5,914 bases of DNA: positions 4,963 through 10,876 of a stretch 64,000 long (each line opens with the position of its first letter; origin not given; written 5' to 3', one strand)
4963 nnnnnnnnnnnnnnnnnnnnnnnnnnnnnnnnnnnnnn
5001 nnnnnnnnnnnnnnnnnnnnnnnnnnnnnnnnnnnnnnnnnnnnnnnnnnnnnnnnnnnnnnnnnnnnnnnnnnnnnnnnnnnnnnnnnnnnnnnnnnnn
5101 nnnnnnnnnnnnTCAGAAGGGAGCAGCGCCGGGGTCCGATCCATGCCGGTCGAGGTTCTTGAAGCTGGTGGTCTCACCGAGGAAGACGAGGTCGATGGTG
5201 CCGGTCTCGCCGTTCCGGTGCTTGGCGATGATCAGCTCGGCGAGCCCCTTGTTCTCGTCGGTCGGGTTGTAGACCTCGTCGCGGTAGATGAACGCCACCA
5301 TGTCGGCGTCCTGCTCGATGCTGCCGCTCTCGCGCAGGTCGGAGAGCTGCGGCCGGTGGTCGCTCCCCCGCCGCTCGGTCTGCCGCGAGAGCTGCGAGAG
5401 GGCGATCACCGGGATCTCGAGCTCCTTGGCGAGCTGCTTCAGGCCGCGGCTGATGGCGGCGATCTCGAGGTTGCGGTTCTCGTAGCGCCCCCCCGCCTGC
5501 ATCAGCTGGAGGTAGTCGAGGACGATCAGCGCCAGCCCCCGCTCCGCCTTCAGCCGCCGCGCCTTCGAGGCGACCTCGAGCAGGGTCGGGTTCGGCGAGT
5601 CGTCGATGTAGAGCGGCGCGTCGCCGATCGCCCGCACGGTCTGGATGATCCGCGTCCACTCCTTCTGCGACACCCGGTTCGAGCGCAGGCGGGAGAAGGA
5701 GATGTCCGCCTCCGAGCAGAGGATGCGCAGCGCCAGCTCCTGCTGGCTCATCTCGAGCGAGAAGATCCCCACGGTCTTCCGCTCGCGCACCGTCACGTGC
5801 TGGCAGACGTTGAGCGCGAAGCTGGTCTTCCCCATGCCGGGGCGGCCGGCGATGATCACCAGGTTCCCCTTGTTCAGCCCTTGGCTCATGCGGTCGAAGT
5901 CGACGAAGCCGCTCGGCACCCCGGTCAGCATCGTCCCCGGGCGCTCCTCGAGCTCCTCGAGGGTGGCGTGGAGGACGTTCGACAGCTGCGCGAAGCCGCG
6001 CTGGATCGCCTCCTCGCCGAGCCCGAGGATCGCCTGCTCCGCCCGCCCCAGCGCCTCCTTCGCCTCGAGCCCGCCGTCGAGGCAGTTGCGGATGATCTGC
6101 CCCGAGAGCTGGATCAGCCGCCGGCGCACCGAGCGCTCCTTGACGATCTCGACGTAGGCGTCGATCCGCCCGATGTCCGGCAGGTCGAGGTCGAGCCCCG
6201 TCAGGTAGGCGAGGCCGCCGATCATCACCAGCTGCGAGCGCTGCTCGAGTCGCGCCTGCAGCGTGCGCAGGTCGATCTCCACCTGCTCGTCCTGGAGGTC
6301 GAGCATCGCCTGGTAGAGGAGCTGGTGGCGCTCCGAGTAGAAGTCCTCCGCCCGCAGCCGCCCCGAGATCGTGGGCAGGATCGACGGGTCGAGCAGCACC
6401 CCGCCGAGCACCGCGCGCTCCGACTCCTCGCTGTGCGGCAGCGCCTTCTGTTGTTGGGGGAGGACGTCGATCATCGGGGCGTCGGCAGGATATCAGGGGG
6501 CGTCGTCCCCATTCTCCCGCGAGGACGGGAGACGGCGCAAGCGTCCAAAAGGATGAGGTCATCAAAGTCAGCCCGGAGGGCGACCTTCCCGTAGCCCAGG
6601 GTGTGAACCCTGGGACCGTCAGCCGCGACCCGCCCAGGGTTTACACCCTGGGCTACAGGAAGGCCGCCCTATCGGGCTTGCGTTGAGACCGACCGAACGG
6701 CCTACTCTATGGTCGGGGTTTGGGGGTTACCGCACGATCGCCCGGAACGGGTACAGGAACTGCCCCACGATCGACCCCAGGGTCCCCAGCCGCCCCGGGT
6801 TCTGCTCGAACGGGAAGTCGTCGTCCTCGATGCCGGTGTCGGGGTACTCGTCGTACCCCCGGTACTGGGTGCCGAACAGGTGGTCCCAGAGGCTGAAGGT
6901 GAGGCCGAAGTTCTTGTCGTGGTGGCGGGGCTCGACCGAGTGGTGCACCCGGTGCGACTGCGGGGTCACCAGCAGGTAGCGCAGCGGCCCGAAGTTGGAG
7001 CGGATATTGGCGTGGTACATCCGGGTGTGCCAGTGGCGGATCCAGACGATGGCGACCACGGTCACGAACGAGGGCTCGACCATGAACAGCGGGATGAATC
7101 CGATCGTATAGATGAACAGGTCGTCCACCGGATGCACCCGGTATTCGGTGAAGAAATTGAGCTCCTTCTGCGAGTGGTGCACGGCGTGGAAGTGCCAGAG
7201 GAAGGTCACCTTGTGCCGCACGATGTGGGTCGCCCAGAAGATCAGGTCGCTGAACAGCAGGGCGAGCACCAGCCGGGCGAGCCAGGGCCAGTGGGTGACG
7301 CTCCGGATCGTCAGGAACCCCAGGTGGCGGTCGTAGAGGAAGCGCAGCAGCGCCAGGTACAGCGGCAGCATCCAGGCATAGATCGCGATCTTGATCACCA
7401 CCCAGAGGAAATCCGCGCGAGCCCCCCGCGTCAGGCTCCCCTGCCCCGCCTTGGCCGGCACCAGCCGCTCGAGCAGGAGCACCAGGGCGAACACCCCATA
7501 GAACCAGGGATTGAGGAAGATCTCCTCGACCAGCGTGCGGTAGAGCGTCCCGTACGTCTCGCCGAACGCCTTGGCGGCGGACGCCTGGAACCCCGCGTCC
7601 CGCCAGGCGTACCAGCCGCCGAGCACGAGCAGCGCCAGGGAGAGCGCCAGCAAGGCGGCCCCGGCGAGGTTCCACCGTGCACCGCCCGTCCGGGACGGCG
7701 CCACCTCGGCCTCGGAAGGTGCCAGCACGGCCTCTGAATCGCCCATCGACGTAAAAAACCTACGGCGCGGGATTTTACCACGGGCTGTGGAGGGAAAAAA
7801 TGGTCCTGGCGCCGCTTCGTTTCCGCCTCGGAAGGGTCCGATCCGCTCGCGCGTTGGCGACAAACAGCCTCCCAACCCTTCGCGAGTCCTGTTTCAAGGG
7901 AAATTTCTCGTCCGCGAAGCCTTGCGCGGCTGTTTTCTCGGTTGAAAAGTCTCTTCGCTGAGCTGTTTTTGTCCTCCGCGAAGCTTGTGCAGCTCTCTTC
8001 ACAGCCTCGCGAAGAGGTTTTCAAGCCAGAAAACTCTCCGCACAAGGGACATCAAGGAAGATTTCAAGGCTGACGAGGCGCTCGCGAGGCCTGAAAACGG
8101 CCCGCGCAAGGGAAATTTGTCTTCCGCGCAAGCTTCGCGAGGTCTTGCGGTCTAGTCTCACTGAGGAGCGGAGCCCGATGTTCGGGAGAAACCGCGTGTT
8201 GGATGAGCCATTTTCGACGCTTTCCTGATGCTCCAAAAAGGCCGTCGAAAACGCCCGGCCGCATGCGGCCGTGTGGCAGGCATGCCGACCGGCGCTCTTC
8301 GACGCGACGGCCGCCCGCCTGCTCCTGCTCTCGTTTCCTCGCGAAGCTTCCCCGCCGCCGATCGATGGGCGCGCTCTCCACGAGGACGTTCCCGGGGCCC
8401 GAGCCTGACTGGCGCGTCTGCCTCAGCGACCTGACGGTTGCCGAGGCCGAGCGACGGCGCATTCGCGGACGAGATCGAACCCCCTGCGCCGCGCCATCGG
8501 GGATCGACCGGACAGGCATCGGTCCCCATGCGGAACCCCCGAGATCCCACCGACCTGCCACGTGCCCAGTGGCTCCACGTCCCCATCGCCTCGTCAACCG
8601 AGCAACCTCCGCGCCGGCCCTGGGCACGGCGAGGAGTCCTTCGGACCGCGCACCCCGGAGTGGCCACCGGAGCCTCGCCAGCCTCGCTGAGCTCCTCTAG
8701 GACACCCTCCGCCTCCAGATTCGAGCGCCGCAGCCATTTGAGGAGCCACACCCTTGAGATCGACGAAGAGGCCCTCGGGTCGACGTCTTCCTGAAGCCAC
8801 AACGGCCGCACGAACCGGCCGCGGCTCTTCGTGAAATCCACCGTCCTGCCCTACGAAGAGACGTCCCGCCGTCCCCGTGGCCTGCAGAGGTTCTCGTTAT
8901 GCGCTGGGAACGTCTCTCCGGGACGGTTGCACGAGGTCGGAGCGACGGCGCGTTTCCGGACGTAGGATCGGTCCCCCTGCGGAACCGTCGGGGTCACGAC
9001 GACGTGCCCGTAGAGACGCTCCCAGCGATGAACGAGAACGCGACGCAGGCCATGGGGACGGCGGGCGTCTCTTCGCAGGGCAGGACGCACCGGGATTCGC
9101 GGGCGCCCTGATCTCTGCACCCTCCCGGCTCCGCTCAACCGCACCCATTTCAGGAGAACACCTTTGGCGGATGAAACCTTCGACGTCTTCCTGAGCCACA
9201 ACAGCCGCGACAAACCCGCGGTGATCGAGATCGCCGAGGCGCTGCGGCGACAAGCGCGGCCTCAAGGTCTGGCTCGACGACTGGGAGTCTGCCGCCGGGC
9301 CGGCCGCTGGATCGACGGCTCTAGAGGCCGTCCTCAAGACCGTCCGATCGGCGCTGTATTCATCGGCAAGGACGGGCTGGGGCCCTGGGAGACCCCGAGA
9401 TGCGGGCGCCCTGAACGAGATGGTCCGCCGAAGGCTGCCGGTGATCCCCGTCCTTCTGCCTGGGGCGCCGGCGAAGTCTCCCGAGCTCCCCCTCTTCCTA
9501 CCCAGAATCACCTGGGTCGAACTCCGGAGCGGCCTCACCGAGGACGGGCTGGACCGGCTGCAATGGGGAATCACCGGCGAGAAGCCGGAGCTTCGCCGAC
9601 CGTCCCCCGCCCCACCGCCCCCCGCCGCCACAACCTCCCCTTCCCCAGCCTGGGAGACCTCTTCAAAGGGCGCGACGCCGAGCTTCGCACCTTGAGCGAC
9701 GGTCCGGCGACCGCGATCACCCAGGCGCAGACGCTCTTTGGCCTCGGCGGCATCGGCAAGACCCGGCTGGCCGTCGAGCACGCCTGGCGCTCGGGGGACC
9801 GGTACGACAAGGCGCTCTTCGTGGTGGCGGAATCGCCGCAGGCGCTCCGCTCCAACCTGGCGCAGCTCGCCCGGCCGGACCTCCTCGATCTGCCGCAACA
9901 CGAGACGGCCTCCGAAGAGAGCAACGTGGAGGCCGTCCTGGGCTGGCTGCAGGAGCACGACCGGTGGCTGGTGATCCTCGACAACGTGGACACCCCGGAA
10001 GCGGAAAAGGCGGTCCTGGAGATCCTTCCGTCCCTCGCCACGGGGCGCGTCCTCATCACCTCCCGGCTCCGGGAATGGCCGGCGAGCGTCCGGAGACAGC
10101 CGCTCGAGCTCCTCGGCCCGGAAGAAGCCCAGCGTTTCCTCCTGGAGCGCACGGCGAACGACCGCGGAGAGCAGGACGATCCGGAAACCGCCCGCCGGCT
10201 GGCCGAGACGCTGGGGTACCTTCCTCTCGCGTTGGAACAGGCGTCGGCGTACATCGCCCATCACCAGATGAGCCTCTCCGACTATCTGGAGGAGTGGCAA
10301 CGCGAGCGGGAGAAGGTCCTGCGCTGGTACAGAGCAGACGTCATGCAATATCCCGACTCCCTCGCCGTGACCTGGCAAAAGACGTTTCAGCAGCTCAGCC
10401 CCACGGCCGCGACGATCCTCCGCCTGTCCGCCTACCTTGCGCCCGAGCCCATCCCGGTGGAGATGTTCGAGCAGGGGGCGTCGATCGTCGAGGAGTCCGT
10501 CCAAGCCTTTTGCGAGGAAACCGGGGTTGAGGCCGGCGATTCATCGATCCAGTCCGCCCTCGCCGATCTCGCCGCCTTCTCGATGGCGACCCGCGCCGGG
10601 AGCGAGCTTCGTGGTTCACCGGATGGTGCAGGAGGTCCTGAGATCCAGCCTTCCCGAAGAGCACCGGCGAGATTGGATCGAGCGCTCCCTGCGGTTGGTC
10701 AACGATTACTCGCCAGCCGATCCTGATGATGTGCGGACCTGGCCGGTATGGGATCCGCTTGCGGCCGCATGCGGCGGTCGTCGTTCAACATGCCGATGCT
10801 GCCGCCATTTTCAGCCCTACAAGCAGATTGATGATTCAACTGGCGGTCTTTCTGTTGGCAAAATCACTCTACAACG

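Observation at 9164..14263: Tandem TIR-NB-ARC-TPR (STAND/NLR-like) genes: one fossil copy and one near-intact copy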

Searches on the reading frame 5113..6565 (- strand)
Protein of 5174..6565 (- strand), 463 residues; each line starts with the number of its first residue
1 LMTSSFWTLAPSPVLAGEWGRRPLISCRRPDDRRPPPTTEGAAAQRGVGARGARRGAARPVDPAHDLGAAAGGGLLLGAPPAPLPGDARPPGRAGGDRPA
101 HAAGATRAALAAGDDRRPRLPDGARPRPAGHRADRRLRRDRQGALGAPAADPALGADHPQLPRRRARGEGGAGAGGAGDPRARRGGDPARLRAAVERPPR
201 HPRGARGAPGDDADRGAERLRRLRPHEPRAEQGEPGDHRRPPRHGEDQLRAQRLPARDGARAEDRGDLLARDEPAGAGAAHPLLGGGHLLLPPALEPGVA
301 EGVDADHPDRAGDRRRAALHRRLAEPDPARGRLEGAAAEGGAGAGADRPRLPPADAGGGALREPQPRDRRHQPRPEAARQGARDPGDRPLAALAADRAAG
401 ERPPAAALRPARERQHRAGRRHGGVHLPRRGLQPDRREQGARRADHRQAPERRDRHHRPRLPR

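Call 18: search_protein_families(library=pfam, proteins=[window:5174-6565:-], max_evalue=0.00001)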
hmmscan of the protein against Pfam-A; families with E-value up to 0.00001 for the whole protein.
window:5174-6565:- (463 aa): 0 families

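Call 70: search_protein_families(library=pfam, proteins=[window:5113-6474:-], max_evalue=0.001)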
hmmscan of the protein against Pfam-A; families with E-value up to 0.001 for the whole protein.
window:5113-6474:- (453 aa): 7 families
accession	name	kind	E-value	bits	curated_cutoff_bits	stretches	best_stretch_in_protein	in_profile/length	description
PF03796.21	DnaB_C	-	2.1e-103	345.6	27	1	185-440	1-255/255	DnaB-like helicase C terminal domain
PF00772.26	DnaB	-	1.5e-27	96.1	23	1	12-113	2-103/103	DnaB-like helicase N terminal domain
PF13481.12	AAA_25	-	1.1e-18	68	27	1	200-364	30-192/195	AAA domain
PF20720.3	nSTAND3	-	2e-05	24.8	27.2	1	193-283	7-98/155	Novel STAND NTPase 3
PF06745.19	ATPase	-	7.2e-05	22.7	26.6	1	186-248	1-64/231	KaiC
PF13191.12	AAA_16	-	0.00048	21.1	32.6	1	201-327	24-146/167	AAA ATPase domain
PF13479.12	AAA_24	-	0.00053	20.3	27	0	206-244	5-34/195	AAA domain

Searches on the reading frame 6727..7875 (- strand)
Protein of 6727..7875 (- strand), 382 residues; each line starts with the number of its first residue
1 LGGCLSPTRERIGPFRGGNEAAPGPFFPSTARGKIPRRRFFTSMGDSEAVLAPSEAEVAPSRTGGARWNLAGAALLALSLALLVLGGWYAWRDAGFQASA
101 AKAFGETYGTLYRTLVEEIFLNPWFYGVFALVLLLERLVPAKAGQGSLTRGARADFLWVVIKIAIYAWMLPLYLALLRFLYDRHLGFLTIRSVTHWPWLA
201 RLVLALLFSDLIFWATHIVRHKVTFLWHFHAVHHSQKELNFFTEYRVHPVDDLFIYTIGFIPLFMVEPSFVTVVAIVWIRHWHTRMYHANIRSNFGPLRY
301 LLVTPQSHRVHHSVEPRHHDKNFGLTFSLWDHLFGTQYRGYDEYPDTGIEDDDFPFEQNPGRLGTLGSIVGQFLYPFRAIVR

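Call 18: search_protein_families(library=pfam, proteins=[window:6727-7875:-], max_evalue=0.00001)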
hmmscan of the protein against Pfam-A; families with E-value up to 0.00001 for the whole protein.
window:6727-7875:- (382 aa): 1 family
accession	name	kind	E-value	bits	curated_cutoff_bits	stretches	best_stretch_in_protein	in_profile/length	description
PF04116.19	FA_hydroxylase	-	3.2e-25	89.5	31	1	203-336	2-132/132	Fatty acid hydroxylase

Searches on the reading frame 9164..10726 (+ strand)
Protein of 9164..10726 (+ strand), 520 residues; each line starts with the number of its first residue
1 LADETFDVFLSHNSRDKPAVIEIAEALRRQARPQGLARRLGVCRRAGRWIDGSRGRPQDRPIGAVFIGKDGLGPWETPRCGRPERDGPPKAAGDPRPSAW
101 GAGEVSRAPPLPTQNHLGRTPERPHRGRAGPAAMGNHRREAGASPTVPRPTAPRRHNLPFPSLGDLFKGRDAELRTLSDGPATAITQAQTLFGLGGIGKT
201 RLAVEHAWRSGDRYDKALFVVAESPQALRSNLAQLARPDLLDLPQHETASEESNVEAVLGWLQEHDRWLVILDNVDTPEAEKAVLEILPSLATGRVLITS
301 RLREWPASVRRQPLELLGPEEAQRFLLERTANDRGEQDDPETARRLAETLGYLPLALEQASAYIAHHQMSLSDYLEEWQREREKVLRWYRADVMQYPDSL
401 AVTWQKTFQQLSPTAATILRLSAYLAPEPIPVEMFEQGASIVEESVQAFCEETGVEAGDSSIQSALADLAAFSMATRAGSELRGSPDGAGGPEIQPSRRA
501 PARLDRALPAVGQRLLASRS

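Call 70: search_protein_families(library=pfam, proteins=[window:9164-10726:+], max_evalue=0.001)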
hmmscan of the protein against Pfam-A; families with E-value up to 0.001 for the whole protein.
window:9164-10726:+ (520 aa): 1 family
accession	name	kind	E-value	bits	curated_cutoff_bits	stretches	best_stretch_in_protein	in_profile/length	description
PF00931.28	NB-ARC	-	4.7e-09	36.3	23.5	1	190-380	22-216/248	NB-ARC domain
